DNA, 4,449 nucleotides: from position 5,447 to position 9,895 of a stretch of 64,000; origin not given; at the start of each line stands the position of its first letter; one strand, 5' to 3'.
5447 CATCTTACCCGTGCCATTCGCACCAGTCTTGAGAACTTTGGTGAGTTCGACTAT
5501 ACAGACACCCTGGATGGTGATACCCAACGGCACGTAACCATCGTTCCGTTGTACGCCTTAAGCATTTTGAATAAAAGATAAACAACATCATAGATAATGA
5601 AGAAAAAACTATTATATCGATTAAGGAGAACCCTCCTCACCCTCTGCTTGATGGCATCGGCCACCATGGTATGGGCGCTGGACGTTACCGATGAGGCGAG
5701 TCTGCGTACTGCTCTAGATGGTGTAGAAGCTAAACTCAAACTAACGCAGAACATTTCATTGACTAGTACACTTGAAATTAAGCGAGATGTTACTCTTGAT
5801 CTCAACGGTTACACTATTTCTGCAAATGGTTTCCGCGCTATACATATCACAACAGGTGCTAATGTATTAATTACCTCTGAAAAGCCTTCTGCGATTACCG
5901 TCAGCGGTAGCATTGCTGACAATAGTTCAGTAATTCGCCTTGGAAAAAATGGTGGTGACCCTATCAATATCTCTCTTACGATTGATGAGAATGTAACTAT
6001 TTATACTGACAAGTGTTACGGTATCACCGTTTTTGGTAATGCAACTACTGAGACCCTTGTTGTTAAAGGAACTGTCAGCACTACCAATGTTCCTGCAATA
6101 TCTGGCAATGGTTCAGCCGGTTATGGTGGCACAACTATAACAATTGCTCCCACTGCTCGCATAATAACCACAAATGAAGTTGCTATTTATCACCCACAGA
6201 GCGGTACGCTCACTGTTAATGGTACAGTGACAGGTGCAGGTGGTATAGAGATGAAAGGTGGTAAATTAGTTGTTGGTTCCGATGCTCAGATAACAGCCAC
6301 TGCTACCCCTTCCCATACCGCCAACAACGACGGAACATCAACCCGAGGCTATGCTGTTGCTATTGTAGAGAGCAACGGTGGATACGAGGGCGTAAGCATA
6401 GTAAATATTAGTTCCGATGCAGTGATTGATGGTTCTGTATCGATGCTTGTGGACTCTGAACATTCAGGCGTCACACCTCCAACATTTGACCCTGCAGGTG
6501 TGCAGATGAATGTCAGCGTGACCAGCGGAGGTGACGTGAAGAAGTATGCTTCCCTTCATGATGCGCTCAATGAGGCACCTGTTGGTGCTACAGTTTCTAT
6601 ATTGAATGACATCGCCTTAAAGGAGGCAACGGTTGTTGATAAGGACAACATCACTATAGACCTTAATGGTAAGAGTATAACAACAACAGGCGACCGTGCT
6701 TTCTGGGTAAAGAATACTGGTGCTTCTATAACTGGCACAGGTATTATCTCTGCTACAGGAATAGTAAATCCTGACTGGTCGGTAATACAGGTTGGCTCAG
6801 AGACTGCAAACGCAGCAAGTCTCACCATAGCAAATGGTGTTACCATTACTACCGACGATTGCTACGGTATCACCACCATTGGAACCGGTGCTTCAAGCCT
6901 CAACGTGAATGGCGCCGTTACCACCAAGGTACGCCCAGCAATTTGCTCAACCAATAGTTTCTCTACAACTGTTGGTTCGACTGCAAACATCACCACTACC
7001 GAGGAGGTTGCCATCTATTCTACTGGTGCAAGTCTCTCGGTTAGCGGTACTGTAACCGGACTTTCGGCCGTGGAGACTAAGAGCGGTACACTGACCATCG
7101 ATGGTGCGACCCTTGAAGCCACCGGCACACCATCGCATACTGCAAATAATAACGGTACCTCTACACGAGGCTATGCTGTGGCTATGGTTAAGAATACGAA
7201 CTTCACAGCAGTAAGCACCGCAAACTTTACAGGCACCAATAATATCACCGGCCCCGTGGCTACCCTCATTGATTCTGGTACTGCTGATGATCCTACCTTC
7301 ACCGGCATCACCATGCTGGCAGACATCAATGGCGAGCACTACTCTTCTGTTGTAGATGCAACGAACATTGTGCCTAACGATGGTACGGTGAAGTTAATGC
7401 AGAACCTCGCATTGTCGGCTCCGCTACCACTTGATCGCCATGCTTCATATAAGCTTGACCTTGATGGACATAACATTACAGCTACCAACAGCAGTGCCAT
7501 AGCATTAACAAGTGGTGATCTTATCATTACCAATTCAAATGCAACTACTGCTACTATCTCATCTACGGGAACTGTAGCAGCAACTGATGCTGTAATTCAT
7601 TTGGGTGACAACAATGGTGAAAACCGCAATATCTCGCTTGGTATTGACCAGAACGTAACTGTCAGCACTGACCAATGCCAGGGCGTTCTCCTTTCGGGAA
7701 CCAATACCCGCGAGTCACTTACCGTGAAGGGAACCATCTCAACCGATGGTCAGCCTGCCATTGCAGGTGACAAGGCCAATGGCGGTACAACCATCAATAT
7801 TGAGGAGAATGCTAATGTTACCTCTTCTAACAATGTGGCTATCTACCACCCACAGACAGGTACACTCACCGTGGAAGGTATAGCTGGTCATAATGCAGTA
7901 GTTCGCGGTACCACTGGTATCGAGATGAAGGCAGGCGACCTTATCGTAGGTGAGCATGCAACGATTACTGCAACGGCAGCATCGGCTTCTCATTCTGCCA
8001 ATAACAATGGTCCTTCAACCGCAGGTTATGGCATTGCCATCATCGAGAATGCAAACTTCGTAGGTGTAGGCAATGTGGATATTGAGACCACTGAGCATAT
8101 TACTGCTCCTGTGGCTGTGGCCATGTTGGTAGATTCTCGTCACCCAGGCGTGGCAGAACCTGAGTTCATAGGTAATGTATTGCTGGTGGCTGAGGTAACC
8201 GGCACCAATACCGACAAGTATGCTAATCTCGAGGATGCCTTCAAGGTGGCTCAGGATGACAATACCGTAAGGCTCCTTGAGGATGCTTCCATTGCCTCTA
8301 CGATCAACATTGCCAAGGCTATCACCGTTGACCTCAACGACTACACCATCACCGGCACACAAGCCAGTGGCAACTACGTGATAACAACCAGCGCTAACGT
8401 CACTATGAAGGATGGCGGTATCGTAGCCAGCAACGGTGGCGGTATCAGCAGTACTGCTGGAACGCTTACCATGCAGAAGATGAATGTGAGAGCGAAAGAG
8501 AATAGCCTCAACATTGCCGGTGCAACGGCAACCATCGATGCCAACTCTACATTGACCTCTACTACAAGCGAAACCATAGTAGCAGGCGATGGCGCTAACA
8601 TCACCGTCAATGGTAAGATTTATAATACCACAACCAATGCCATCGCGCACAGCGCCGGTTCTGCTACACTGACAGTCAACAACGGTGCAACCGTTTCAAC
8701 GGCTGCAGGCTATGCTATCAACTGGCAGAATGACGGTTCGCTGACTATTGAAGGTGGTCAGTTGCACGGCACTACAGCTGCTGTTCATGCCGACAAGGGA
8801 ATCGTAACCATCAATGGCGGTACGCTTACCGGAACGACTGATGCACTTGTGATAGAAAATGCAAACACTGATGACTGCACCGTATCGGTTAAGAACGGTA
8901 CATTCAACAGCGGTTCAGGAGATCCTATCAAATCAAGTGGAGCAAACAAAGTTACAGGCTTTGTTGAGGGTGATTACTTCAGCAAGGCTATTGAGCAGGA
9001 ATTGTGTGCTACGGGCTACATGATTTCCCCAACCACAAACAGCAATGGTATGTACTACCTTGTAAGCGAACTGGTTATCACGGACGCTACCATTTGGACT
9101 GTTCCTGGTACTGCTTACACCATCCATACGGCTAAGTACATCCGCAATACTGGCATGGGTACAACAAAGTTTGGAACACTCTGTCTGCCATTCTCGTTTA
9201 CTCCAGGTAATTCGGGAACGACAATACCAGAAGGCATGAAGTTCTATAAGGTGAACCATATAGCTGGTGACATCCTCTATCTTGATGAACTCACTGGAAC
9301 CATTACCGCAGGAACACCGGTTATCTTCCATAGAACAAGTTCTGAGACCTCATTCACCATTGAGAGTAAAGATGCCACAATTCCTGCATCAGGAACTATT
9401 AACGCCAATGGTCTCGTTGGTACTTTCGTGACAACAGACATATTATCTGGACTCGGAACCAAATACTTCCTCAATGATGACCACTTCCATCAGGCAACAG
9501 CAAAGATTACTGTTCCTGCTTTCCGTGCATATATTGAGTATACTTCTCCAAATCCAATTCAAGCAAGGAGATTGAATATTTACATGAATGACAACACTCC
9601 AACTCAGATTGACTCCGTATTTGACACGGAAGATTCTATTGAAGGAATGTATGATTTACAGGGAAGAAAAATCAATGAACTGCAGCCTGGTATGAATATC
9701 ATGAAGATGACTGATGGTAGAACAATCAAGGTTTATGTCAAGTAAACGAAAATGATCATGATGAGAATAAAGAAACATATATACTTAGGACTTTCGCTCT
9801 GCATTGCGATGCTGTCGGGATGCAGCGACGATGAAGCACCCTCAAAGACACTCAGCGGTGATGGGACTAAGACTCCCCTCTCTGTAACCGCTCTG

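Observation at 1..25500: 25-kb co-directional array of nine paralogous fimbrillin-like surface lipoproteins: an atypically large type V pilus-like locus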

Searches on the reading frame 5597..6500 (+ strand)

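Call 42: search_protein_families(library=ncbifam, proteins=[window:5597-6500:+], max_evalue=1)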
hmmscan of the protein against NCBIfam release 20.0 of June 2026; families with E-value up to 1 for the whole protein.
window:5597-6500:+ (301 aa): 1 family
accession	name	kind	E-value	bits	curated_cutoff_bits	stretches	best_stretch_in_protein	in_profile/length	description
TIGR03122.1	one_C_dehyd_C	equivalog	0.0078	15.5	130.65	1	201-231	79-109/260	formylmethanofuran dehydrogenase subunit C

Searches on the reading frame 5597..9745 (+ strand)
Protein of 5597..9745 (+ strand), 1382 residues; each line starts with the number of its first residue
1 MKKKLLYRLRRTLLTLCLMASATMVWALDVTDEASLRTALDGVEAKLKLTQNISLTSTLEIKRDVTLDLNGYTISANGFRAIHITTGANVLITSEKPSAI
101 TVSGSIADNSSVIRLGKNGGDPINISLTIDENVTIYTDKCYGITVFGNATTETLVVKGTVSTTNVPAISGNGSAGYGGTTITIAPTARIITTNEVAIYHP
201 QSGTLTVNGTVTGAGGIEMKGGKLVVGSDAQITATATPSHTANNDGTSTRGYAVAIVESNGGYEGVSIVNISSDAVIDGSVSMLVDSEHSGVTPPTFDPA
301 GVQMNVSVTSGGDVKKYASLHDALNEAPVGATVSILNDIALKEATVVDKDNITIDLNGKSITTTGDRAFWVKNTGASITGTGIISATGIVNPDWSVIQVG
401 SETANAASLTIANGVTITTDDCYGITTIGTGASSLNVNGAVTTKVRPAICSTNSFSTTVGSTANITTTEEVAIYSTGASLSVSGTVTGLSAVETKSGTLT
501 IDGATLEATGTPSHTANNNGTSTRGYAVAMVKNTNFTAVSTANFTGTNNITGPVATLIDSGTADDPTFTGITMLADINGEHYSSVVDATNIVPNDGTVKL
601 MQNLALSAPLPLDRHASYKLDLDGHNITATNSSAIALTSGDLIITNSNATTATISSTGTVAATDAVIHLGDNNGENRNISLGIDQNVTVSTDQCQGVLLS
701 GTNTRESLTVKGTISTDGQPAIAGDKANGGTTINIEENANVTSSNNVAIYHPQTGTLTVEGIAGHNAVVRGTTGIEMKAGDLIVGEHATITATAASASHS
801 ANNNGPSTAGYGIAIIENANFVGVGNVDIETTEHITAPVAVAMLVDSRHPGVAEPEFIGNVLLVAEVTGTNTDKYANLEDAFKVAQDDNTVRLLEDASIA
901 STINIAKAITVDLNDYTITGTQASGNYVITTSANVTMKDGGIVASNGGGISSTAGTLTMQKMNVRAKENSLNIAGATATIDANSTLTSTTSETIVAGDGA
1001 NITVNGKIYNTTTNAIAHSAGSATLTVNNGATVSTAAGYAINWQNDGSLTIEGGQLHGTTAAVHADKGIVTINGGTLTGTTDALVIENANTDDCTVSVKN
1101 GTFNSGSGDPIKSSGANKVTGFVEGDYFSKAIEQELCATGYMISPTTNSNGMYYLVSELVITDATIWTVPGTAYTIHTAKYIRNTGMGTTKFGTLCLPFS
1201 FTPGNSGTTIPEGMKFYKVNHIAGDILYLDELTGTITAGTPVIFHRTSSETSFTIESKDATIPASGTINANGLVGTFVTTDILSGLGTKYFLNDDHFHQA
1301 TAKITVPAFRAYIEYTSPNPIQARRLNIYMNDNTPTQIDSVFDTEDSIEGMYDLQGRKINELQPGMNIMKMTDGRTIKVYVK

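Call 4: search_protein_families(library=pfam, proteins=[window:5597-9745:+], max_evalue=0.01)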
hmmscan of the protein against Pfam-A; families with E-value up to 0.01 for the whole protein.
window:5597-9745:+ (1382 aa): 0 families

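Call 6: search_protein_families(library=ncbifam, proteins=[window:5597-9745:+], max_evalue=1)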
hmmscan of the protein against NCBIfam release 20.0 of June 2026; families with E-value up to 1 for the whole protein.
window:5597-9745:+ (1382 aa): 0 families

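Call 13: search_protein_families(library=pfam, proteins=[window:5597-9745:+], max_evalue=10)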
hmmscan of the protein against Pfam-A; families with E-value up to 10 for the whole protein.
window:5597-9745:+ (1382 aa): 0 families

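Call 62: search_solved_structures(query=window:5597-9745:+, max_evalue=1)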
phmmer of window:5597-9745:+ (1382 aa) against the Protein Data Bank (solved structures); distinct sequences matched with E-value up to 1: 0.
